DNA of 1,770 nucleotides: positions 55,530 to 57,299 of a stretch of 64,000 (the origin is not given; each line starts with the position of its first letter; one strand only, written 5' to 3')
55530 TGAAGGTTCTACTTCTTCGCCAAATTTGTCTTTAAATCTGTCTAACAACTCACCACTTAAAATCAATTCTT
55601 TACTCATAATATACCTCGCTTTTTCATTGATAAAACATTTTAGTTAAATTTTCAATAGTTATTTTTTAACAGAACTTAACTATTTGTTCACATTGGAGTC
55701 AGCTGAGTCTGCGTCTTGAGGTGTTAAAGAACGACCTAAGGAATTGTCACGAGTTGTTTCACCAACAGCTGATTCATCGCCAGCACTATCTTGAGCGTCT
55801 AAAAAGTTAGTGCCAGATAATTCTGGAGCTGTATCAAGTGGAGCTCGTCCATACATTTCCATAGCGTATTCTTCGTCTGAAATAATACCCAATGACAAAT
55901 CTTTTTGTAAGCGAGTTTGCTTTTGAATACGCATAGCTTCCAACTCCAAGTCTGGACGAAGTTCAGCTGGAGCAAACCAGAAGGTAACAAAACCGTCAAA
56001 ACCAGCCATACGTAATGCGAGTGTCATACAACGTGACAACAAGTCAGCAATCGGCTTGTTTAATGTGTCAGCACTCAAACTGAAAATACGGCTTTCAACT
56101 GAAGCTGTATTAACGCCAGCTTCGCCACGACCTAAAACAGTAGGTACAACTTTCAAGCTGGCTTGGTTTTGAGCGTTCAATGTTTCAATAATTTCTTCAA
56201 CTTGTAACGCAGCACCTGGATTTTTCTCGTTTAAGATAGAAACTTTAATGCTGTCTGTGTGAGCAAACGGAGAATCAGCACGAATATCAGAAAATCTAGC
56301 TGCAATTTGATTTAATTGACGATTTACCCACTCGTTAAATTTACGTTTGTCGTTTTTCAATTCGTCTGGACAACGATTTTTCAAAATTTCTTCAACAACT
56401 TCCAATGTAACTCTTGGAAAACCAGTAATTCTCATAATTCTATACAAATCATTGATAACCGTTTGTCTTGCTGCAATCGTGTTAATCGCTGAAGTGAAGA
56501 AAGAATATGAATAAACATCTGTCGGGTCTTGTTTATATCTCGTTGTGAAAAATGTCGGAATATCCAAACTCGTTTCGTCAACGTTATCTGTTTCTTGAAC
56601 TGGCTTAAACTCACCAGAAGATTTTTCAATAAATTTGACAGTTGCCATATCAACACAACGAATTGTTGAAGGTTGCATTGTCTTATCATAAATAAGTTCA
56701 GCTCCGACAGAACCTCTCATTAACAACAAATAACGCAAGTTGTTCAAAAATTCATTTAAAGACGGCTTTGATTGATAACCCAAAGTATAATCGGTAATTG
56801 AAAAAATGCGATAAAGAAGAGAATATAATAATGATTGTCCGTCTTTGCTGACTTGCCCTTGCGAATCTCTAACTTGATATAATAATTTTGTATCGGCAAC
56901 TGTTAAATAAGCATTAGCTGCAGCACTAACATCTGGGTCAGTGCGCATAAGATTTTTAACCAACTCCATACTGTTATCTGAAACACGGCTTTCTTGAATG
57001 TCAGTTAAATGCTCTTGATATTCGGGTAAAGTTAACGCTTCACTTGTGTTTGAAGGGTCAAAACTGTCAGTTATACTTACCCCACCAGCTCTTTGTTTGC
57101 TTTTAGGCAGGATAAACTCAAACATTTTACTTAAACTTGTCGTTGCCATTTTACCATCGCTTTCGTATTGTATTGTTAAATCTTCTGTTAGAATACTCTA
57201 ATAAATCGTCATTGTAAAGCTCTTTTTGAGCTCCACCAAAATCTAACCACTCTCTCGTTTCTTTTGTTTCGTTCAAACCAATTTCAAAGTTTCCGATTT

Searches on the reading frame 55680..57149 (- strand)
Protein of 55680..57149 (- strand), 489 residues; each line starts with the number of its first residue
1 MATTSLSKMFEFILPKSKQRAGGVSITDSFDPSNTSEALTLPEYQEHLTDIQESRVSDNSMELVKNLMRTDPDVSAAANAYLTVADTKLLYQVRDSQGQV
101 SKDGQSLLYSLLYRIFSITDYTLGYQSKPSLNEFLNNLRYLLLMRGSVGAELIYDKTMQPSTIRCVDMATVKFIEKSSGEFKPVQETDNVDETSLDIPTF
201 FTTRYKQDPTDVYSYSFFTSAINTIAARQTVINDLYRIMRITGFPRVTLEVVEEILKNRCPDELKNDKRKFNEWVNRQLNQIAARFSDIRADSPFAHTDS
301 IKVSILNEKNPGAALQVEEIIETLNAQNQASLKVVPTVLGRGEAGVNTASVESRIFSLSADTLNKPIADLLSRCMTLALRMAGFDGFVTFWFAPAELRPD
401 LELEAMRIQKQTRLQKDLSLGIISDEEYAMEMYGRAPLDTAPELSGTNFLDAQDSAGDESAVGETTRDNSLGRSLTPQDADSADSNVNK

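Call 7: search_protein_families(library=phrogs, proteins=[window:55680-57149:-], max_evalue=0.001)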
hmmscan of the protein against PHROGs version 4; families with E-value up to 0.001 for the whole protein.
window:55680-57149:- (489 aa): 1 family
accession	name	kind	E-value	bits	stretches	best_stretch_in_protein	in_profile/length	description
phrog_3753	-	head and packaging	3.9e-103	346.9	1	8-486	6-470/503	portal protein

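Call 8: search_protein_families(library=pfam, proteins=[window:55680-57149:-], max_evalue=0.01)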
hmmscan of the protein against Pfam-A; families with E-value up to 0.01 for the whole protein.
window:55680-57149:- (489 aa): 0 families

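Call 13: search_dna_similar(query=window:55680-57149:-, collection=phages, mode=protein, max_rows=30)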
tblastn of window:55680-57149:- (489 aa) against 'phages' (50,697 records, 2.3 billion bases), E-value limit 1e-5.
Records with a match: 48; places in all: 48; records where one place covers at least 80% of the query: 24.
Best place of each record, by identity: <60% 48.
By first word of the organism name: Vibrio 26; Acinetobacter 5; Pseudomonas 5; Achromobacter 3; Brevibacillus 3; Caulobacter 2; Xylophilus 1; Pseudoalteromonas 1; Enterococcus 1; Bacillus 1.
By host as written in the record: - 17; Vibrio crassostreae 4; Vibrio parahaemolyticus 4; Achromobacter xylosoxidans 3; Pseudomonas sp. 3; Brevibacillus laterosporus 3; Caulobacter crescentus 2; Acinetobacter baumannii 2; and 9 more.
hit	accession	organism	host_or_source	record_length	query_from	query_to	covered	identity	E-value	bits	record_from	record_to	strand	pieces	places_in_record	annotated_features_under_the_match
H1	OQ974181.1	Achromobacter phage 2-1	Achromobacter xylosoxidans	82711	13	489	98%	47.9%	5e-146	468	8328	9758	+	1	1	hypothetical protein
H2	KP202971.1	Achromobacter phage JWF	Achromobacter xylosoxidans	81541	6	489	99%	46.0%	4e-141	453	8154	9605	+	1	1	hypothetical protein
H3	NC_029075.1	Achromobacter phage JWF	Achromobacter xylosoxidans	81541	6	489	99%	46.0%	4e-141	453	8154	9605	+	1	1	portal protein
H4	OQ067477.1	Xylophilus phage Lumi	Xylophilus sp.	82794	1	476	97%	45.9%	3e-135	436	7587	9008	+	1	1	hypothetical protein | putative large terminase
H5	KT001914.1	Caulobacter phage Seuss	Caulobacter crescentus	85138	1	486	99%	43.9%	6e-133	430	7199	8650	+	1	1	hypothetical protein | terminase large subunit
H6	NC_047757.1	Caulobacter phage Seuss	Caulobacter crescentus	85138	1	486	99%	43.9%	6e-133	430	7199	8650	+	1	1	portal protein | terminase large subunit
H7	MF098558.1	Pseudoalteromonas phage KB12-38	Pseudoalteromonas sp. KB12-38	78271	6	489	99%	42.5%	5e-122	398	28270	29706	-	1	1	hypothetical protein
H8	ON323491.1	Acinetobacter phage vB_AbaS_TCUP2199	Acinetobacter baumannii TV2199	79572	6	485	98%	41.6%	4e-112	370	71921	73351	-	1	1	hypothetical protein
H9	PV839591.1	Acinetobacter phage fJoAci01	Acinetobacter baumannii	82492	6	485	98%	41.6%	4e-112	370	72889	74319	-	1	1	portal protein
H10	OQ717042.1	Acinetobacter phage EAb13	Acinetobacter baumannii MRSN 423159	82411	6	485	98%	40.7%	8e-109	360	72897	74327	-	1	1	portal protein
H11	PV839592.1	Acinetobacter phage fJoAci04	Acinetobacter baumannii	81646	6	485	98%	40.7%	1e-108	360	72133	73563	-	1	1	portal protein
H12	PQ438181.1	Acinetobacter phage Mystique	Acinetobacter baumannii AB5075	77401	20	485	94%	41.5%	2e-91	361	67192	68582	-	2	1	putative portal protein (x3) | hypothetical protein | ribosome_binding_site (x3)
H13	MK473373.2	Pseudomonas phage Lana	Pseudomonas sp.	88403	62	477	85%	28.5%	1e-44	174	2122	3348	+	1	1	hypothetical protein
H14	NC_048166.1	Pseudomonas phage Lana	Pseudomonas sp.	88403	62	477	85%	28.5%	1e-44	174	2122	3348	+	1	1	portal protein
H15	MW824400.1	Vibrio phage 51E28.4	Vibrio crassostreae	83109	62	483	86%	27.4%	4e-39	157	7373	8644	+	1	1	hypothetical protein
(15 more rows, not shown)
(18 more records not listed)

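Call 14: find_related_loci(query=window:55680-57149:-, collection=viral_contigs, flank=10000)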
Query window:55680-57149:- (489 aa) in viral_contigs; peptide patterns used: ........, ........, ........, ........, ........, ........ (x = any residue, [..] = any of these).
3 stretches matched a pattern, but none encodes a relative of the query by tblastn (E <= 1e-3).

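Call 18: find_related_loci(query=window:55680-57149:-, collection=metagenome_contigs, flank=10000)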
Query window:55680-57149:- (489 aa) in metagenome_contigs; peptide patterns used: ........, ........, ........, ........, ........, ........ (x = any residue, [..] = any of these).
45 stretches matched a pattern, but none encodes a relative of the query by tblastn (E <= 1e-3).

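Call 19: find_related_loci(query=window:55680-57149:-, collection=genome_contigs, flank=10000)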
Query window:55680-57149:- (489 aa) in genome_contigs; peptide patterns used: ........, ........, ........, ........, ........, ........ (x = any residue, [..] = any of these).
28 stretches matched a pattern; 1 encode a relative of the query (tblastn E <= 1e-3); 1 distinct loci.
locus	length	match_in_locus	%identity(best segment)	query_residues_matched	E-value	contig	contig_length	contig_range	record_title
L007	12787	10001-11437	51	5-488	3e-157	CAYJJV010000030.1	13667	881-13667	MAG TPA_asm: uncultured Alistipes sp. isolate ERP123703_co3_239 genome assembly, contig: NODE_5490_length_13667_cov_16.2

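Call 21: find_homologous_proteins(query=window:55680-57149:-, max_evalue=1e-30)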
Query window:55680-57149:- (489 aa): 1319 proteins with E <= 1e-30 among 8000 candidates; the best 120 are listed.
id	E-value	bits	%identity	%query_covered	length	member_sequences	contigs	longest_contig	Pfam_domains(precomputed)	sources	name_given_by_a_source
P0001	0.0e+0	1070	100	100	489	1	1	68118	-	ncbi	-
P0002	4.2e-240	815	75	99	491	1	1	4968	-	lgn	-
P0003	1.1e-236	804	74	99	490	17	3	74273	-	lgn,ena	-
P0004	2.4e-236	803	74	99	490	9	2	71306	-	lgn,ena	-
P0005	3.6e-236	802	73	100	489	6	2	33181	-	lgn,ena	-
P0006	2.9e-232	789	73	99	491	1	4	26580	-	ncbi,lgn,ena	-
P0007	6.9e-230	782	73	99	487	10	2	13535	-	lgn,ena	-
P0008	7.2e-212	722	66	99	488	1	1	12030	-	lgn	-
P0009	3.0e-211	720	66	99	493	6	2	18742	-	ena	-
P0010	6.8e-211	719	67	100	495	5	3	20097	-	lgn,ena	-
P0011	1.2e-210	718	66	99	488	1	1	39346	-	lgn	-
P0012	4.0e-210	716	66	99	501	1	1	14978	PF06074.19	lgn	-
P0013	7.7e-210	716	66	99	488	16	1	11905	-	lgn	-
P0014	1.6e-206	705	65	99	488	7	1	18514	-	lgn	-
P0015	3.4e-206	703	66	99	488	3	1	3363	-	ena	-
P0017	2.7e-205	701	65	99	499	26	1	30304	-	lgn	-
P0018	5.0e-202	690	65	99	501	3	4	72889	-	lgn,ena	-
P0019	6.6e-202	689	63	99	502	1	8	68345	-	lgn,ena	-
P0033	9.6e-194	662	61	99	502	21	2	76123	-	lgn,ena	-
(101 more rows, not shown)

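Call 22: find_encoding_contigs(protein=P0003, flank=10000, max_places=2)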
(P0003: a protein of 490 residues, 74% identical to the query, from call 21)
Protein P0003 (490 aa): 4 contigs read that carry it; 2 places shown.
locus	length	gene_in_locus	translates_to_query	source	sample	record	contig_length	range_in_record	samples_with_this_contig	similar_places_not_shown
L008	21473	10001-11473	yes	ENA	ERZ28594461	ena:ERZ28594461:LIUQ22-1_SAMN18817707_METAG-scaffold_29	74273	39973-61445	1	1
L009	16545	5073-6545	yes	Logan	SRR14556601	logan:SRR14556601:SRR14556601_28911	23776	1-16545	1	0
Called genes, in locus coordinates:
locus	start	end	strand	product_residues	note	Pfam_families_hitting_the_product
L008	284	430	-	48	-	-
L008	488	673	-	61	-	-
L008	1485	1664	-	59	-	-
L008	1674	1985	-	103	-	PF12098:DUF3574 (weak), PF23780:S-AdoMet_lyase (weak)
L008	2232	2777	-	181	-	-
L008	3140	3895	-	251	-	PF01555:N6_N4_Mtase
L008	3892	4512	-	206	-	PF11753:DUF3310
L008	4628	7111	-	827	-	PF09250:Prim-Pol, PF08706:D5_N, PF19263:DUF5906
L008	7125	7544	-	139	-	-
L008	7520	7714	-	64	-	PF12728:HTH_17, PF13411:MerR_1, PF00376:MerR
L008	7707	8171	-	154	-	-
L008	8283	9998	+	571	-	PF05876:GpA_ATPase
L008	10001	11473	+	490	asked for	-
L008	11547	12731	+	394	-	-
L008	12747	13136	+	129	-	-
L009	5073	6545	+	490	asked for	-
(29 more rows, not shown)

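Call 23: find_encoding_contigs(protein=P0004, flank=10000, max_places=2)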
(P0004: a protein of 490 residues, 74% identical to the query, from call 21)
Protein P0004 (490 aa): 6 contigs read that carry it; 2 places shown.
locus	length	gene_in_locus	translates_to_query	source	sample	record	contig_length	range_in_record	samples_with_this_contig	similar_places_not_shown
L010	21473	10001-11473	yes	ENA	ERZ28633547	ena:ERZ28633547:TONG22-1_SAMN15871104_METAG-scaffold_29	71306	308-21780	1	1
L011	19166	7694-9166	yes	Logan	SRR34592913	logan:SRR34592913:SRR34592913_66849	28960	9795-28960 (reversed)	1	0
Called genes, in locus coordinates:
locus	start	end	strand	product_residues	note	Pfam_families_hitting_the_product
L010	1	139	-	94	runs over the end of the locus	-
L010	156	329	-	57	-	PF24024:DUF7336 (weak)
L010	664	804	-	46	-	-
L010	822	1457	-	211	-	-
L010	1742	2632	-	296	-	PF00145:DNA_methylase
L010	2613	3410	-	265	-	PF01555:N6_N4_Mtase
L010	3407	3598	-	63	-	-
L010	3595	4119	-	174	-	PF11753:DUF3310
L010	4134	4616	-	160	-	-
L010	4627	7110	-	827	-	PF09250:Prim-Pol, PF08706:D5_N, PF19263:DUF5906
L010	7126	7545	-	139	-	-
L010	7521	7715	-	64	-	PF12728:HTH_17, PF13411:MerR_1, PF00376:MerR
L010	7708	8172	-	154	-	-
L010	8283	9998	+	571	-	PF05876:GpA_ATPase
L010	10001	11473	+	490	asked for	-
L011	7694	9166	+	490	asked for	-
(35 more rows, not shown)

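Call 24: find_encoding_contigs(protein=P0005, flank=10000, max_places=2)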
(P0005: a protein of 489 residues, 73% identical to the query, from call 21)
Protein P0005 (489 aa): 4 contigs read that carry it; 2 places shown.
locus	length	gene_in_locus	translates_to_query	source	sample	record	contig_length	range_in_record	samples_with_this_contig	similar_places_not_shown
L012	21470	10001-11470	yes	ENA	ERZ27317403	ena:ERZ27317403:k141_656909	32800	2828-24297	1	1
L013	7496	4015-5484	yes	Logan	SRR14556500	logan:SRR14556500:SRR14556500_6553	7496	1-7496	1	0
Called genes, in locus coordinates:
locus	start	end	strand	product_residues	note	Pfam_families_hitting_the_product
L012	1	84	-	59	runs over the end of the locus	-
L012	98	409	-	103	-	PF12098:DUF3574 (weak)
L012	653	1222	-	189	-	-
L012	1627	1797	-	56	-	-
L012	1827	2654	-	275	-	-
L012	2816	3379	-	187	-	PF05063:MT-A70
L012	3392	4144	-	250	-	PF11753:DUF3310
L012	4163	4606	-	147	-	-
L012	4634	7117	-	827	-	PF09250:Prim-Pol, PF08706:D5_N, PF19263:DUF5906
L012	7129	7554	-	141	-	-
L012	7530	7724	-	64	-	PF12728:HTH_17, PF13411:MerR_1, PF00376:MerR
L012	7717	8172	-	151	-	-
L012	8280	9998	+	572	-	PF05876:GpA_ATPase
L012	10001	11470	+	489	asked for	-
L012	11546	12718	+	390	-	-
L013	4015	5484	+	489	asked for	-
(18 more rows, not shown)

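Call 25: find_encoding_contigs(protein=P0006, flank=10000, max_places=2)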
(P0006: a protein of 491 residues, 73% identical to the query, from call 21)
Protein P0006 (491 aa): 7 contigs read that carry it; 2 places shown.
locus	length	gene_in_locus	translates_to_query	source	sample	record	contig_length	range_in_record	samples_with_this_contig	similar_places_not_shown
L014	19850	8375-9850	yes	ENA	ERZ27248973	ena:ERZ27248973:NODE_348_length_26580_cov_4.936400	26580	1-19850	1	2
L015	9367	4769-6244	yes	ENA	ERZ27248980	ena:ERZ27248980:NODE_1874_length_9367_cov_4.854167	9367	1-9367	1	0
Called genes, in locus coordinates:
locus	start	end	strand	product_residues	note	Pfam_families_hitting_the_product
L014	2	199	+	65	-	?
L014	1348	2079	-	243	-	-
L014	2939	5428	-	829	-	PF09250:Prim-Pol, PF08706:D5_N, PF19263:DUF5906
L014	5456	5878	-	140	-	-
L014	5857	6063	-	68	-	PF00376:MerR, PF12728:HTH_17, PF13411:MerR_1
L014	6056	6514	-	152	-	-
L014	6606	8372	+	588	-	PF05876:GpA_ATPase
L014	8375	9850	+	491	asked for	-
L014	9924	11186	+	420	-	-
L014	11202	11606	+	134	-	-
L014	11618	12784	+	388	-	-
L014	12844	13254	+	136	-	-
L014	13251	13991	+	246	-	-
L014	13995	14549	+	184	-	-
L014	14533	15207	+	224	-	-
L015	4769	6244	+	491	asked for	-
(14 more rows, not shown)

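Call 34: find_encoding_contigs(protein=P0011, flank=10000, max_places=1)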
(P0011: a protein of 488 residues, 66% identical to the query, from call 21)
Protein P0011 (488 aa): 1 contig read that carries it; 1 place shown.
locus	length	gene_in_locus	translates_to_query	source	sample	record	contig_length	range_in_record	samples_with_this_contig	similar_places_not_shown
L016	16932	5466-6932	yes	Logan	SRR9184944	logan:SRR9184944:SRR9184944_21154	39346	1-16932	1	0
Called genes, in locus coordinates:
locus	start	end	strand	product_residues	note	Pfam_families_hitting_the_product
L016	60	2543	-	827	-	PF09250:Prim-Pol, PF19263:DUF5906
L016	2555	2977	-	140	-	-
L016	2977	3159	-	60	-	PF02954:HTH_8 (faint), PF13384:HTH_23 (weak), PF12728:HTH_17 (weak), PF13411:MerR_1, PF00376:MerR (weak)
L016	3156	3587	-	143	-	-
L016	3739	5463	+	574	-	PF05876:GpA_ATPase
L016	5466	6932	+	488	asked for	-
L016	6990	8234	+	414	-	-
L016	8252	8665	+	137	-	-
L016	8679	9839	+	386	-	PF25209:Phage_capsid_4 (weak)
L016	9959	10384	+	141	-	-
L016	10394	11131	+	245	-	-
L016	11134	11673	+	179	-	-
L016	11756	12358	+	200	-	-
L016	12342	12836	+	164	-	-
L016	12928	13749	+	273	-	-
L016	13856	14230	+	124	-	-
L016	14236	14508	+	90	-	-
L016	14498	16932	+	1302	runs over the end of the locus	PF20155:TMP_3 (faint), PF10145:PhageMin_Tail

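Call 35: find_encoding_contigs(protein=P0018, flank=10000, max_places=1)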
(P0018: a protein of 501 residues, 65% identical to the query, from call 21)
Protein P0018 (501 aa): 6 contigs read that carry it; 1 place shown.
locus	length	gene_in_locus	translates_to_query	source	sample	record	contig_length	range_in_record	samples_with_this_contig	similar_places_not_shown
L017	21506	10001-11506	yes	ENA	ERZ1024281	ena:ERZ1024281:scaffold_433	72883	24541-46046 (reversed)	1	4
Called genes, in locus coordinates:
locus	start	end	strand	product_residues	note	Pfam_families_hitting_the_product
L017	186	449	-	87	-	PF26096:DUF8033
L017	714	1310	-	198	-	-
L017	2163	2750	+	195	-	-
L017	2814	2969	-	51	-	-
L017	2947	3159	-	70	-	-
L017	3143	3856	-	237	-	PF02086:MethyltransfD12 (faint), PF01555:N6_N4_Mtase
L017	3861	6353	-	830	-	PF09250:Prim-Pol, PF08706:D5_N (faint), PF19263:DUF5906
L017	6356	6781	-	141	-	-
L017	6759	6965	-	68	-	PF00376:MerR (weak), PF12728:HTH_17, PF13411:MerR_1 (weak)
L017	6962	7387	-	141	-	-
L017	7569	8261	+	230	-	-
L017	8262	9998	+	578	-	PF05876:GpA_ATPase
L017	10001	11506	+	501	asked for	-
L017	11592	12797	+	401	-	-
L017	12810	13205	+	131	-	-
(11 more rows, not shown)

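Call 36: find_encoding_contigs(protein=P0019, flank=10000, max_places=1)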
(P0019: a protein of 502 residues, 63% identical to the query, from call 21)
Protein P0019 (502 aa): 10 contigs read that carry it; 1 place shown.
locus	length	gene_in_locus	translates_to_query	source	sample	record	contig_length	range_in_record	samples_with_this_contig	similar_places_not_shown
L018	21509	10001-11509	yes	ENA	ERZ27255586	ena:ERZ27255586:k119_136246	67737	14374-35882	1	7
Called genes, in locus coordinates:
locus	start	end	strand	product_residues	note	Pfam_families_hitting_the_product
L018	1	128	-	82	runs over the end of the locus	-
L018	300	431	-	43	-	-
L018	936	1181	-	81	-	PF26096:DUF8033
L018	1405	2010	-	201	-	-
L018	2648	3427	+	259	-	-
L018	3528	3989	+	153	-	-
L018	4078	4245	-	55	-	-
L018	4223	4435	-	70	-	-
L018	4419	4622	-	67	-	-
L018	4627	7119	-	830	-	PF09250:Prim-Pol, PF19263:DUF5906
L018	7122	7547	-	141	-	-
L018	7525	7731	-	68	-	PF00376:MerR (weak), PF12728:HTH_17, PF13411:MerR_1 (weak)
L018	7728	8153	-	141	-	-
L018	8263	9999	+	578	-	PF05876:GpA_ATPase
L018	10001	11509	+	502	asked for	-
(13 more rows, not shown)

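Call 37: find_encoding_contigs(protein=P0033, flank=10000, max_places=1)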
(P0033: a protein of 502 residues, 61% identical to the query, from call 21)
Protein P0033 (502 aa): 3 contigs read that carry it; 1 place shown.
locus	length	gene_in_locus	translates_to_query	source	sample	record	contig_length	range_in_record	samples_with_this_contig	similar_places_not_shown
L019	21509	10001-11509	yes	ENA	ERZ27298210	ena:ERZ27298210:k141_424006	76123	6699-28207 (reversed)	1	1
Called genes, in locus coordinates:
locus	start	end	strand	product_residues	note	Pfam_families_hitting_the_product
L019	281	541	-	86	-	-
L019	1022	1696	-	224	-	-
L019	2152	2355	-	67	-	-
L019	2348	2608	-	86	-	-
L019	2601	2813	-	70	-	-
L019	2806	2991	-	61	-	-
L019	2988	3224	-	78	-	-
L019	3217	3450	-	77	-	-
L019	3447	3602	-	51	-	-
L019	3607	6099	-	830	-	PF09250:Prim-Pol, PF08706:D5_N (weak), PF19263:DUF5906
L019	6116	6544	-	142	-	-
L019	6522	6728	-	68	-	PF12728:HTH_17 (weak)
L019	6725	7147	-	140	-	-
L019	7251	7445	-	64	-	PF12728:HTH_17, PF13411:MerR_1 (weak), PF00376:MerR (weak)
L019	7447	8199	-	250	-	-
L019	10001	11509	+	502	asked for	-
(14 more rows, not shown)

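Call 40: find_related_loci(query=A1, collection=viral_contigs, flank=10000)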
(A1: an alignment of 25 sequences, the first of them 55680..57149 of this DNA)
Query A1 (489 aa) in viral_contigs; peptide patterns used: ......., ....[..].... (x = any residue, [..] = any of these).
277 stretches matched a pattern; 250 encode a relative of the query (tblastn E <= 1e-3); the best 80 are kept; 80 distinct loci.
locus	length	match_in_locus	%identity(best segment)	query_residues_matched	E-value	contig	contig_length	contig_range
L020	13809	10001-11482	63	4-489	0e+0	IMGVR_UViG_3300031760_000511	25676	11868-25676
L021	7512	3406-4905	62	4-489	0e+0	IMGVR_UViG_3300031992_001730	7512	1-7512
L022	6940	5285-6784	62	4-489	0e+0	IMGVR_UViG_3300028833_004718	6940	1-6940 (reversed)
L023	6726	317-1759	53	4-489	3e-169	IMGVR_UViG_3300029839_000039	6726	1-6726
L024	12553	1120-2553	52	6-486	4e-160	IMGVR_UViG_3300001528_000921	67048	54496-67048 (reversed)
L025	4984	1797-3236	51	5-489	4e-163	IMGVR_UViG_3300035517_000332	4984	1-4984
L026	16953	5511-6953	51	5-489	3e-159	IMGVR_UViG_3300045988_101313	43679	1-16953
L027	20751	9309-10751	51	5-489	3e-159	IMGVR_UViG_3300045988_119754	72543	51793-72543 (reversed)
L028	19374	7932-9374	51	5-489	3e-159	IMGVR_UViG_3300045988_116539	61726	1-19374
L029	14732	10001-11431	52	6-486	5e-159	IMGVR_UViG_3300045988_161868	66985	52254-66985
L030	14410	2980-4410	52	6-486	5e-158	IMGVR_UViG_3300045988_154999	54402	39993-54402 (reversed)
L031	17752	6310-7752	51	5-489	8e-163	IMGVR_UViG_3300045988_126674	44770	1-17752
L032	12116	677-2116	50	5-489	2e-156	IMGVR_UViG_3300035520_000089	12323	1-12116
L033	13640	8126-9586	48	2-486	2e-155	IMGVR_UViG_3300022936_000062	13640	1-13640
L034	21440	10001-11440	49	9-486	2e-153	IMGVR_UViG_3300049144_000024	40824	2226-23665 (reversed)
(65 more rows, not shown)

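Call 41: list_cluster_members(proteins=[P0001])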
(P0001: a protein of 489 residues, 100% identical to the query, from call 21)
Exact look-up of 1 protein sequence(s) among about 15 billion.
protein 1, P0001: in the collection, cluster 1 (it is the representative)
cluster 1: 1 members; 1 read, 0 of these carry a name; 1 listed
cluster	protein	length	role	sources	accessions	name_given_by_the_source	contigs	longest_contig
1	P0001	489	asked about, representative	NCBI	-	-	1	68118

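Call 75: find_encoding_contigs(protein=P0014, flank=10000, max_places=1)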
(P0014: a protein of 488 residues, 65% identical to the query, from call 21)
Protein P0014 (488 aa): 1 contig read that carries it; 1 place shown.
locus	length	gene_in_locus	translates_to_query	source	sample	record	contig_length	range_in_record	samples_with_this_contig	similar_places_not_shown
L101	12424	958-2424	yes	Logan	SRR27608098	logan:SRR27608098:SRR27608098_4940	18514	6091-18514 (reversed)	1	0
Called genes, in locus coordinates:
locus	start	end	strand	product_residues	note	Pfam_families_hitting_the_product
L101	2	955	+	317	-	?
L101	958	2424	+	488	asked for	-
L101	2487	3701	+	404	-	-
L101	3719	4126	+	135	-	-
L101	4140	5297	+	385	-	PF25209:Phage_capsid_4 (weak)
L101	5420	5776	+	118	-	-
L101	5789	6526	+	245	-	-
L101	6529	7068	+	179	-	-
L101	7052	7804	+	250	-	-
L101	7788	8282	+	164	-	-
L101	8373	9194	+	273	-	-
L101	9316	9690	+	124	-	-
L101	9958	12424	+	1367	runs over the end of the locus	PF10145:PhageMin_Tail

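Call 76: find_encoding_contigs(protein=P0010, flank=10000, max_places=1)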
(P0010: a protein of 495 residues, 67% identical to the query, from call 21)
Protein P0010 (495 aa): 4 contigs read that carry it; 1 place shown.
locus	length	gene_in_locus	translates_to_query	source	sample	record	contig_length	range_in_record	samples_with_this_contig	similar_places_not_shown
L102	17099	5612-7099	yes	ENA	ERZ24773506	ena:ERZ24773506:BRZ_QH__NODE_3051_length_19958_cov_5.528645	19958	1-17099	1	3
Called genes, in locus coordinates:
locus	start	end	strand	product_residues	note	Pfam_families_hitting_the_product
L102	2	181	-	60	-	?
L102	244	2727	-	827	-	PF09250:Prim-Pol, PF08706:D5_N, PF19263:DUF5906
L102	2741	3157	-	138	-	-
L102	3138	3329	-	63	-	PF13384:HTH_23 (faint), PF00376:MerR, PF12728:HTH_17, PF13411:MerR_1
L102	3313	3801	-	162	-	-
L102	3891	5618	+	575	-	PF05876:GpA_ATPase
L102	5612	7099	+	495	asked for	-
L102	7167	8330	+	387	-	-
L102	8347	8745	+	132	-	-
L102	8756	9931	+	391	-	-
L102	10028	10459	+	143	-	-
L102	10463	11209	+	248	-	-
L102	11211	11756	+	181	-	-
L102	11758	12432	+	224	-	-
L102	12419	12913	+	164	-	-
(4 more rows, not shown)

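Call 77: find_encoding_contigs(protein=P0017, flank=10000, max_places=1)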
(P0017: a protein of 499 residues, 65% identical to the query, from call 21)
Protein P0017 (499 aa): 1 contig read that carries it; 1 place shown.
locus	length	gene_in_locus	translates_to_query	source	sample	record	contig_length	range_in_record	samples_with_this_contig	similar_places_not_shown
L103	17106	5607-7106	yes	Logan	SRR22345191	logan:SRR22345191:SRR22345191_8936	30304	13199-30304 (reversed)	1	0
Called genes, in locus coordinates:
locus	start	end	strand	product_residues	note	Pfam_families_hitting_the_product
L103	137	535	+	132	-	-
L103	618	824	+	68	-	PF02796:HTH_7 (faint), PF00376:MerR (weak)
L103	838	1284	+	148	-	-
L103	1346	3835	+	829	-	PF09250:Prim-Pol, PF19263:DUF5906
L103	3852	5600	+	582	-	PF05876:GpA_ATPase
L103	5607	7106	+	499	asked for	-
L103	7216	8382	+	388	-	-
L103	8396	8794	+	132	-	-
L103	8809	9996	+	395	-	-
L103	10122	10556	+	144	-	-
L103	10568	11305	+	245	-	-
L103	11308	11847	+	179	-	-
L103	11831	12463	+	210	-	-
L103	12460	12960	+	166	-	-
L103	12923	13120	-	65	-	PF11903:ParD_like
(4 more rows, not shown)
